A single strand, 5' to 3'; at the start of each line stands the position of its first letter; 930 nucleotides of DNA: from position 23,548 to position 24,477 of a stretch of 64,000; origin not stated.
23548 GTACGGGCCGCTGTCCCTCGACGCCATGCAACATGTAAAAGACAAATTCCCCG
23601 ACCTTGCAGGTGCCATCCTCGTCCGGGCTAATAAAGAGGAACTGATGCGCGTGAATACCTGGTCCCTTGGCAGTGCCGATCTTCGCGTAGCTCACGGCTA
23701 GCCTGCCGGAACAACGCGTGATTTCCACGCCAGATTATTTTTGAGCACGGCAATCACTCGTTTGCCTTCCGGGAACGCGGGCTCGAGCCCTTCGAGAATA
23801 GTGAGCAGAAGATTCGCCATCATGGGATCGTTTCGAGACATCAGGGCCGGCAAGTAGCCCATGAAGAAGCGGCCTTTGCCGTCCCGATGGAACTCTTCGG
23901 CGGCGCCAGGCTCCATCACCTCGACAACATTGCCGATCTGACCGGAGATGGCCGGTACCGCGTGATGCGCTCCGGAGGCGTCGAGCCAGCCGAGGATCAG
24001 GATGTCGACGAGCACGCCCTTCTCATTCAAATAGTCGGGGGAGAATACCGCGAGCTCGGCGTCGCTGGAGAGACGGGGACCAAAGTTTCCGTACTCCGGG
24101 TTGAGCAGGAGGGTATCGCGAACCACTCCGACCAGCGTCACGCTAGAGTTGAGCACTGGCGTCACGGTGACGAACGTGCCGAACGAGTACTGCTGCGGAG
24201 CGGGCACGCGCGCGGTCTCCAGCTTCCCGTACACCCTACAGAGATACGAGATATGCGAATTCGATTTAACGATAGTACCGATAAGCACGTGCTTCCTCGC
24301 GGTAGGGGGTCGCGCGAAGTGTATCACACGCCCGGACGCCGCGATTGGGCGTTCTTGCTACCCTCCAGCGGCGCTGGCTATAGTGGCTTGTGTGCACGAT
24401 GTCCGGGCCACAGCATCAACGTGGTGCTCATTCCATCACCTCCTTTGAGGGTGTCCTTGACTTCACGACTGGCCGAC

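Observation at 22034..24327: HerA/FtsK-type (DUF87) ATPase translationally coupled to an unrecognisable 209-aa partner: candidate novel HerA-associated two-gene module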

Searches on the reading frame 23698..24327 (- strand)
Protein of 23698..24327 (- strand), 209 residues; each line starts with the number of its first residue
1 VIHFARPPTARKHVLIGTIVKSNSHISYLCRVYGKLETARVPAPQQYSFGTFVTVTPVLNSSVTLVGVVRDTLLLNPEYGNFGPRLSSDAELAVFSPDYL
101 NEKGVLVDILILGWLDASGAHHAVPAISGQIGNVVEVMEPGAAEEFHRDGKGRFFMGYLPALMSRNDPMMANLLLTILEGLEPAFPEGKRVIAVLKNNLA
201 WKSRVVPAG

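Call 3: search_protein_families(library=pfam, proteins=[window:23698-24327:-], max_evalue=1)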
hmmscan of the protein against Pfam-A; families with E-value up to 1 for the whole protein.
window:23698-24327:- (209 aa): 0 families

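Call 4: search_protein_families(library=padloc, proteins=[window:23698-24327:-], max_evalue=1)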
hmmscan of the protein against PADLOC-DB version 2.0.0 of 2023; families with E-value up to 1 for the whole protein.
window:23698-24327:- (209 aa): 0 families

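Call 5: search_protein_families(library=ncbifam, proteins=[window:23698-24327:-], max_evalue=1)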
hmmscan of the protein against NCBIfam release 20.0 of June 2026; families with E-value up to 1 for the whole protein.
window:23698-24327:- (209 aa): 0 families

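Call 6: find_homologous_proteins(query=window:23698-24327:-)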
Query window:23698-24327:- (209 aa): 868 proteins with E <= 0.001 among 1146 candidates; the best 120 are listed.
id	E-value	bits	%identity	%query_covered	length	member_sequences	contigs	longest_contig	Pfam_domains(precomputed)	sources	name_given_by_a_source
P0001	2.0e-124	431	99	94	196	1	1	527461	PF26500.1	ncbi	-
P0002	1.4e-99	350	78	94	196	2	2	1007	PF26500.1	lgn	-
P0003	5.3e-99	348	75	100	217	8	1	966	PF26500.1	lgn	-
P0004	6.4e-98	345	79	94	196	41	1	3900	PF26500.1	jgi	jgi:hypothetical protein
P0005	3.9e-97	342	77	94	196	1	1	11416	PF26500.1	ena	-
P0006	4.8e-90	319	72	94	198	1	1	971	PF26500.1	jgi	jgi:hypothetical protein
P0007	1.1e-89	318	72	94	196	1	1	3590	PF26500.1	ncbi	-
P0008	1.8e-89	317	74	94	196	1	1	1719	PF26500.1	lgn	-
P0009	4.9e-89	316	72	94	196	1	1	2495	PF26500.1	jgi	jgi:hypothetical protein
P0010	5.2e-89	316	72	94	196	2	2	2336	PF26500.1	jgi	jgi:hypothetical protein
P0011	5.2e-89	316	73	94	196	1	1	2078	PF26500.1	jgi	jgi:hypothetical protein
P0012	2.2e-88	313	72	94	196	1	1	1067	PF26500.1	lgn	-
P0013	2.5e-88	313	74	94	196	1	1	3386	PF26500.1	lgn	-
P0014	3.7e-88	313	70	94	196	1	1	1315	PF26500.1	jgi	jgi:hypothetical protein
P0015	5.0e-88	312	68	97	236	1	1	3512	PF26500.1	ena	-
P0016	6.4e-88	312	70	94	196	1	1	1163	PF26500.1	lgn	-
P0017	9.4e-88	311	71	94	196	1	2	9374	PF26500.1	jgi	jgi:hypothetical protein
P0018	9.7e-88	311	71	94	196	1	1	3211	PF26500.1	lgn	-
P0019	1.1e-87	311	70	94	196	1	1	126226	PF26500.1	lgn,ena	-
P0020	1.1e-87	311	69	94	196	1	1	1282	PF26500.1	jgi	jgi:hypothetical protein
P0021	1.4e-87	311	71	94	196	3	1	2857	PF26500.1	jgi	jgi:hypothetical protein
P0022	1.5e-87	311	69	94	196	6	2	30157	PF26500.1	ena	-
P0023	1.5e-87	311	71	94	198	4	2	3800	PF26500.1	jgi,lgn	jgi:hypothetical protein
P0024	1.5e-87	311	71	94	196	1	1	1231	PF26500.1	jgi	jgi:hypothetical protein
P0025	4.1e-87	309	70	94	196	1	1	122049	PF26500.1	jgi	jgi:hypothetical protein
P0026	4.7e-87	309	69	94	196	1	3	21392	PF26500.1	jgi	jgi:hypothetical protein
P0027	5.5e-87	309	74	89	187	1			PF26500.1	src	-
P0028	6.5e-87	309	70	94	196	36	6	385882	PF26500.1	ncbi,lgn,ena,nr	ncbi:MAG: hypothetical protein M3Z66_12870 [Chloroflexota bacterium]|nr:hypothetical protein [Chloro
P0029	1.0e-86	308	70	94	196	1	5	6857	PF26500.1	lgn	-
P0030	1.8e-86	307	69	94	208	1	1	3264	PF26500.1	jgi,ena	-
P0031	2.0e-86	307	71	94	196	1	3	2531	PF26500.1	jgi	jgi:hypothetical protein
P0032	3.6e-86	306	68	94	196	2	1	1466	PF26500.1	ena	-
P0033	3.8e-86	306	69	94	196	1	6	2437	PF26500.1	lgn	-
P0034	3.8e-86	306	69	94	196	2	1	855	PF26500.1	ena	-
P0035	5.3e-86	306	70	94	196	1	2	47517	PF26500.1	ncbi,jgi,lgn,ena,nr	ncbi:MAG TPA: hypothetical protein VKX16_07410 [Chloroflexota bacterium]|nr:hypothetical protein [Ch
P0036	7.5e-86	305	67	94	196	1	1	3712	PF26500.1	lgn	-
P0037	7.7e-86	305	70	94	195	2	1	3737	PF26500.1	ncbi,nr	ncbi:MAG: hypothetical protein JOZ41_12490 [Chloroflexi bacterium]|nr:hypothetical protein [Chlorofl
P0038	8.8e-86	305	70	94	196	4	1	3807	PF26500.1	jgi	jgi:hypothetical protein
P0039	1.0e-85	305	68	94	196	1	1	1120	PF26500.1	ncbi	-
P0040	1.3e-85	304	70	94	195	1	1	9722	PF26500.1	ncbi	-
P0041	1.8e-85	304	68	94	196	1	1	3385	PF26500.1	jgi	jgi:hypothetical protein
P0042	2.3e-85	304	71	94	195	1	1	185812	PF26500.1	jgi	jgi:hypothetical protein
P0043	3.7e-85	303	69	94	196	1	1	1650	PF26500.1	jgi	-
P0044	3.8e-85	303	68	94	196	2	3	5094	PF26500.1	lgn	-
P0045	4.4e-85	303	69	94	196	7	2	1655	PF26500.1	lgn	-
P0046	5.1e-85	302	71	94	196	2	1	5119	PF26500.1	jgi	jgi:hypothetical protein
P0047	5.5e-85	302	69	94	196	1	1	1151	PF26500.1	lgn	-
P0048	1.1e-84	301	70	94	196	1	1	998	PF26500.1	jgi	jgi:hypothetical protein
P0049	1.7e-84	301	69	94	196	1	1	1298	PF26500.1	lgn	-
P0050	1.7e-84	301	69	94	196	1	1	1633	PF26500.1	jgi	jgi:hypothetical protein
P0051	1.9e-84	301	69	94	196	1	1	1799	PF26500.1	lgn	-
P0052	2.3e-84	300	70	94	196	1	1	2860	PF26500.1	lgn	-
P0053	2.5e-84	300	70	94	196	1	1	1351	PF26500.1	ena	-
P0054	2.9e-84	300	70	93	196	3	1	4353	PF26500.1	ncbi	ncbi:MAG: hypothetical protein NVSMB22_24640 [Chloroflexota bacterium]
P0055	8.9e-84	298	68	94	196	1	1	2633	PF26500.1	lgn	-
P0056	9.0e-84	298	68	94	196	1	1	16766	PF26500.1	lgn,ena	-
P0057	9.4e-84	298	69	94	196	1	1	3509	PF26500.1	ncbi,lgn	-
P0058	2.8e-83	297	68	94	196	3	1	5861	PF26500.1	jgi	jgi:hypothetical protein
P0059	4.3e-83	296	67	94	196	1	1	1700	PF26500.1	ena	-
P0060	5.0e-83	296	68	94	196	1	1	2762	PF26500.1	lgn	-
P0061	5.9e-83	296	66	94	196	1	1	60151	PF26500.1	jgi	jgi:hypothetical protein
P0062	1.1e-82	295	66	94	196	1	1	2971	PF26500.1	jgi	jgi:hypothetical protein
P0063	1.6e-82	294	68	94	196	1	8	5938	PF26500.1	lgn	-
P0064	1.6e-82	294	69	94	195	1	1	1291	PF26500.1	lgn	-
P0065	1.8e-82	294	69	94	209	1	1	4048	PF26500.1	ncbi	ncbi:MAG TPA: hypothetical protein VF898_04480, partial [Chloroflexota bacterium]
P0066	2.3e-82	294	69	94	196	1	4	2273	PF26500.1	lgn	-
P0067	2.3e-82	294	67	94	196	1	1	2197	PF26500.1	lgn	-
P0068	2.5e-82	294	67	94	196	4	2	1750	PF26500.1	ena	-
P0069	2.9e-82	294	66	93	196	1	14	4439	PF26500.1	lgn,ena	-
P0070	3.0e-82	293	66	94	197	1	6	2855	PF26500.1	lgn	-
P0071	4.6e-82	293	67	94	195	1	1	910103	PF26500.1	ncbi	-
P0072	1.0e-81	292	67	93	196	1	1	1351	PF26500.1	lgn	-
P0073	1.1e-81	292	66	94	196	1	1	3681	PF26500.1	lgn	-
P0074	1.5e-81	291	67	93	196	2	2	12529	PF26500.1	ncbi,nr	ncbi:MAG: hypothetical protein ACR2JC_13485 [Chloroflexota bacterium]|nr:MAG: hypothetical protein D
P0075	2.2e-81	291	67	94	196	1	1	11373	PF26500.1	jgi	jgi:hypothetical protein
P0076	2.3e-81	291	66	94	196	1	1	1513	PF26500.1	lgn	-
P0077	2.5e-81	290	70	93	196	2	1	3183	PF26500.1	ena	-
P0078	4.8e-81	290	66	94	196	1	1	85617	PF26500.1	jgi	jgi:hypothetical protein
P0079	1.1e-80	288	67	94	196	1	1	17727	PF26500.1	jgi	jgi:hypothetical protein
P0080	1.8e-80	288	67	94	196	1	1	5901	PF26500.1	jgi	-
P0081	4.2e-80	286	66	94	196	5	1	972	PF26500.1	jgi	jgi:hypothetical protein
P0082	1.3e-79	285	66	93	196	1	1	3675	PF26500.1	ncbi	ncbi:MAG: hypothetical protein PVSMB7_28770 [Chloroflexota bacterium]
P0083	1.3e-79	285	67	94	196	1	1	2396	PF26500.1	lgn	-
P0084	1.4e-79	285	66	94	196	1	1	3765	PF26500.1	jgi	jgi:hypothetical protein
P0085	1.5e-79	285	65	94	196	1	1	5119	PF26500.1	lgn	-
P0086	4.9e-79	283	60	100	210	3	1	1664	PF26500.1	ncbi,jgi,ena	-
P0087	5.2e-79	283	68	94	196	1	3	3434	PF26500.1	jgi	jgi:hypothetical protein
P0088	7.2e-79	282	66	94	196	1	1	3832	PF26500.1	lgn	-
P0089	7.8e-79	282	66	94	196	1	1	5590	PF26500.1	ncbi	ncbi:MAG: hypothetical protein PVSMB7_24520 [Chloroflexota bacterium]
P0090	9.2e-79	282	66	94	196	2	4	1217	PF26500.1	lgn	-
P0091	8.2e-78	279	64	94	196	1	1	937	PF26500.1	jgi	jgi:hypothetical protein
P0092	1.3e-77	278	66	94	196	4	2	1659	PF26500.1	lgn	-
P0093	1.8e-77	278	63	94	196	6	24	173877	PF26500.1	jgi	jgi:hypothetical protein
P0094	2.4e-77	277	66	94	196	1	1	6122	PF26500.1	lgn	-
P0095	2.4e-77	277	60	100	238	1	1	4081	PF26500.1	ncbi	-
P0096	3.1e-77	277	64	94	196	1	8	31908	PF26500.1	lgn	-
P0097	4.2e-77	277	63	94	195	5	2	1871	PF26500.1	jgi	jgi:hypothetical protein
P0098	5.7e-77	276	63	94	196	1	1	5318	PF26500.1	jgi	jgi:hypothetical protein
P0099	1.4e-76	275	65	93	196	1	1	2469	PF26500.1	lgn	-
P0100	1.4e-76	275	64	94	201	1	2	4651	PF26500.1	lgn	-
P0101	2.9e-76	274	63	94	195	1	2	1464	PF26500.1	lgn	-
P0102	5.1e-76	273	64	94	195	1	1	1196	PF26500.1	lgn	-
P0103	7.5e-76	273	63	97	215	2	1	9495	PF26500.1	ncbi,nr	ncbi:MAG TPA: hypothetical protein VFB58_05295 [Chloroflexota bacterium]|nr:hypothetical protein [Ch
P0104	8.2e-76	272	65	94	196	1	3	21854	PF26500.1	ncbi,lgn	-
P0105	9.5e-76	272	64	94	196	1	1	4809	PF26500.1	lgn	-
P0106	1.3e-75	272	62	94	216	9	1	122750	PF26500.1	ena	-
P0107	2.4e-75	271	65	94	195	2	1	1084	PF26500.1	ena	-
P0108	2.6e-75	271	57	100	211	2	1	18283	PF26500.1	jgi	jgi:hypothetical protein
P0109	2.7e-75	271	61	94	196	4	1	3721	PF26500.1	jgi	jgi:hypothetical protein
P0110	3.3e-75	270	65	94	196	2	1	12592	PF26500.1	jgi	jgi:hypothetical protein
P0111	2.2e-74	268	62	94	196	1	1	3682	PF26500.1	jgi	jgi:hypothetical protein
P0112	6.1e-74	266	63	94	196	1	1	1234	PF26500.1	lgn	-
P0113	1.4e-73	265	61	94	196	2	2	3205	PF26500.1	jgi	-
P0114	1.6e-73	265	61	94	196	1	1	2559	PF26500.1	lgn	-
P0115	4.5e-73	263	63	94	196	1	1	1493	PF26500.1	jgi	jgi:hypothetical protein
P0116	5.6e-73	263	71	81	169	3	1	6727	PF26500.1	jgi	jgi:hypothetical protein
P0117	6.4e-71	256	60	94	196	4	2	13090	PF26500.1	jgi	-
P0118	1.0e-70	256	63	85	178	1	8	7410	PF26500.1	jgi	jgi:hypothetical protein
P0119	1.1e-70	256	62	87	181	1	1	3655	PF26500.1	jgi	jgi:hypothetical protein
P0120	3.6e-67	244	65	85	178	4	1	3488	PF26500.1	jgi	jgi:hypothetical protein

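Call 7: search_solved_structures(query=window:23698-24327:-, max_evalue=10)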
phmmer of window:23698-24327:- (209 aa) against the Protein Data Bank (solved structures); distinct sequences matched with E-value up to 10: 7.
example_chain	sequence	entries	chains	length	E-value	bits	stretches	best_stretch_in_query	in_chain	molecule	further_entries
2dfe_A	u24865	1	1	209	0.24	14.5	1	55-115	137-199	Ribonuclease HII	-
1io2_A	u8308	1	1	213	0.25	14.4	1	55-115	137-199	RIBONUCLEASE HII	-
2dfh_A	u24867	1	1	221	0.25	14.4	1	55-115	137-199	Ribonuclease HII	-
2dff_A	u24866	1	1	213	0.29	14.2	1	55-115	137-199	Ribonuclease HII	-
4s01_A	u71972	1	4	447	2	11.5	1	75-116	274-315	Peptidase M24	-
4rzy_A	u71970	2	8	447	2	11.5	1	75-116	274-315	Peptidase M24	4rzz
4s00_A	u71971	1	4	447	2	11.5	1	75-116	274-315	Peptidase M24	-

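Call 8: search_protein_families(library=phrogs, proteins=[window:23698-24327:-], max_evalue=1)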
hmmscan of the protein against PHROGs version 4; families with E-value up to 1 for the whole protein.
window:23698-24327:- (209 aa): 0 families

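Call 13: find_related_loci(query=A1, collection=genome_contigs, flank=6000)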
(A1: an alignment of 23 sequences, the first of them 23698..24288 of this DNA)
Query A1 (196 aa) in genome_contigs; peptide patterns used: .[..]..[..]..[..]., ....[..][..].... (x = any residue, [..] = any of these).
16 stretches matched a pattern; 9 encode a relative of the query (tblastn E <= 1e-3); 9 distinct loci.
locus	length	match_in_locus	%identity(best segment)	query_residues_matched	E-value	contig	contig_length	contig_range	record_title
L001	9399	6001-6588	76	1-196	5e-102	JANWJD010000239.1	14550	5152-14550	MAG: Chloroflexi bacterium isolate CRAIB_MAG58 c_000000095240, whole genome shotgun sequence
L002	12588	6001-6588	70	1-196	7e-94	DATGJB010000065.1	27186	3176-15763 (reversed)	MAG TPA_asm: Chloroflexota bacterium isolate SMAG_U9822 k141_1371747, whole genome shotgun sequence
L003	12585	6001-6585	67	1-196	2e-90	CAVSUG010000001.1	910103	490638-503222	MAG: uncultured Chloroflexia bacterium isolate MFD09603.bin.2.233 genome assembly, contig: contig_35210, whole genome sh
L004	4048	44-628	68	1-196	2e-89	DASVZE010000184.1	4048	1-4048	MAG TPA_asm: Chloroflexota bacterium isolate SMAG_U2620 k141_912905, whole genome shotgun sequence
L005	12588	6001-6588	65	1-196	1e-83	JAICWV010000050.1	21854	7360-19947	MAG: Chloroflexi bacterium isolate LS_FP_2_bin.70 k141_127525_length_21854_cov_23.1505, whole genome shotgun sequence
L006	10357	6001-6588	62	1-196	7e-83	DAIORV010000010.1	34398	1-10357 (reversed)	MAG TPA_asm: Chloroflexota bacterium isolate CTOTU41356 NODE_597_length_34398_cov_7.147366, whole genome shotgun sequenc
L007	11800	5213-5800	66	1-196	6e-83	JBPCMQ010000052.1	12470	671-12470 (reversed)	MAG: Chloroflexota bacterium isolate TH_ant_mag_108 S1Ck127_4443429_flag_0_multi_12.9203_len_12470, whole genome shotgun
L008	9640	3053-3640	64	1-196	6e-81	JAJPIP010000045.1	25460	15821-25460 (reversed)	MAG: Proteobacteria bacterium isolate Centralia_MAG_338 k107_5250832, whole genome shotgun sequence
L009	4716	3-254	71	113-196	6e-37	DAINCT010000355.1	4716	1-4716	MAG TPA_asm: Chloroflexota bacterium isolate CTOTU41323 NODE_17282_length_4716_cov_4.387900, whole genome shotgun sequen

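Call 15: predict_structure(alignment_id=A1)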
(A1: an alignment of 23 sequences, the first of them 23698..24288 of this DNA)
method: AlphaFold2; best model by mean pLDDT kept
length: 196 residues; sequences in the alignment: 23
mean_pLDDT: 45.3   pTM: 0.44
mean pLDDT of the five models: 45.3, 42.8, 38.6, 37.1, 37.1
residues with pLDDT >= 90: 0; 70-90: 11; 50-70: 75; < 50: 110
segments of 3 or more residues with pLDDT < 50: 1-37, 57-95, 114-119, 140-153, 172-175, 177-179, 192-196
pLDDT, mean of each block of 10 residues (from residue 1): 26 25 27 42 64 56 33 30 23 49 73 47 62 58 38 52 54 48 56 43
secondary structure, 60 per line:
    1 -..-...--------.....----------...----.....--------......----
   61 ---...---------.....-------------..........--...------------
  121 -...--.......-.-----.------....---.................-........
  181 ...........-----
elements in order: E5-7 E16-20 E38-42 E51-56 H76-80 E94-103 E106-108 E122-124 H127-133 H148-151 H155-171 H173-191

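Call 16: search_protein_representatives(alignment_id=A1)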
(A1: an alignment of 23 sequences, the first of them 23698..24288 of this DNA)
Query: 23 sequences, 196 profile positions. Proteins with E-value up to 0.001 (for the whole library): 309; up to 1e-10: 193; up to 1e-30: 71. The best 150 are listed.
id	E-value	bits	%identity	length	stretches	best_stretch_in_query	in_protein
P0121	3.3e-61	222.9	-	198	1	1-194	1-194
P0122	8.1e-55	202.1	-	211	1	2-196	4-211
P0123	1.5e-53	198.0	-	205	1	1-192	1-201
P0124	7.2e-51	189.2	-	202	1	2-192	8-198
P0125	5.3e-49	183.1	-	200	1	2-196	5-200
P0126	6.2e-49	182.9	-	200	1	3-190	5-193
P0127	1.2e-48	181.9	-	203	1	2-196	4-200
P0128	8.4e-48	179.2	-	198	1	1-194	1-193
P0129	9.2e-48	179.0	-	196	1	1-193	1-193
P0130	4.7e-47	176.7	-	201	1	2-196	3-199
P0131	9.5e-47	175.7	-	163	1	2-154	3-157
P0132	1.5e-46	175.0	-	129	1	1-91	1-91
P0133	1.9e-46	174.8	-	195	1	1-192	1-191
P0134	8.6e-46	172.6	-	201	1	1-192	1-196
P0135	5.8e-45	169.9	-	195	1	1-192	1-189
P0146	3.1e-42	161.0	-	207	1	2-191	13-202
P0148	5.3e-42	160.2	-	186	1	2-150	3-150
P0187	8.5e-32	126.9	-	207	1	2-191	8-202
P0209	1.2e-27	113.4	-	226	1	2-192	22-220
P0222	5.7e-26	107.9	-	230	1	1-190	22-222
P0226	3.1e-24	102.2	-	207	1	2-191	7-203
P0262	1.3e-16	77.4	-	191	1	2-192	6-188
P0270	7.8e-16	74.8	-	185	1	3-194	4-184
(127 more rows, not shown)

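Call 18: find_encoding_contigs(protein=P0001, flank=10000, max_places=3)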
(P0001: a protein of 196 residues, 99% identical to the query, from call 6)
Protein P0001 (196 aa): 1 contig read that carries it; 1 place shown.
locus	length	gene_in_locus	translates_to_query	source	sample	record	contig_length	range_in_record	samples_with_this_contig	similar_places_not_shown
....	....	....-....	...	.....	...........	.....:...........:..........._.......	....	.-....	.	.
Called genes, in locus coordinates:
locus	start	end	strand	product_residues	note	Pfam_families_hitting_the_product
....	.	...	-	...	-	?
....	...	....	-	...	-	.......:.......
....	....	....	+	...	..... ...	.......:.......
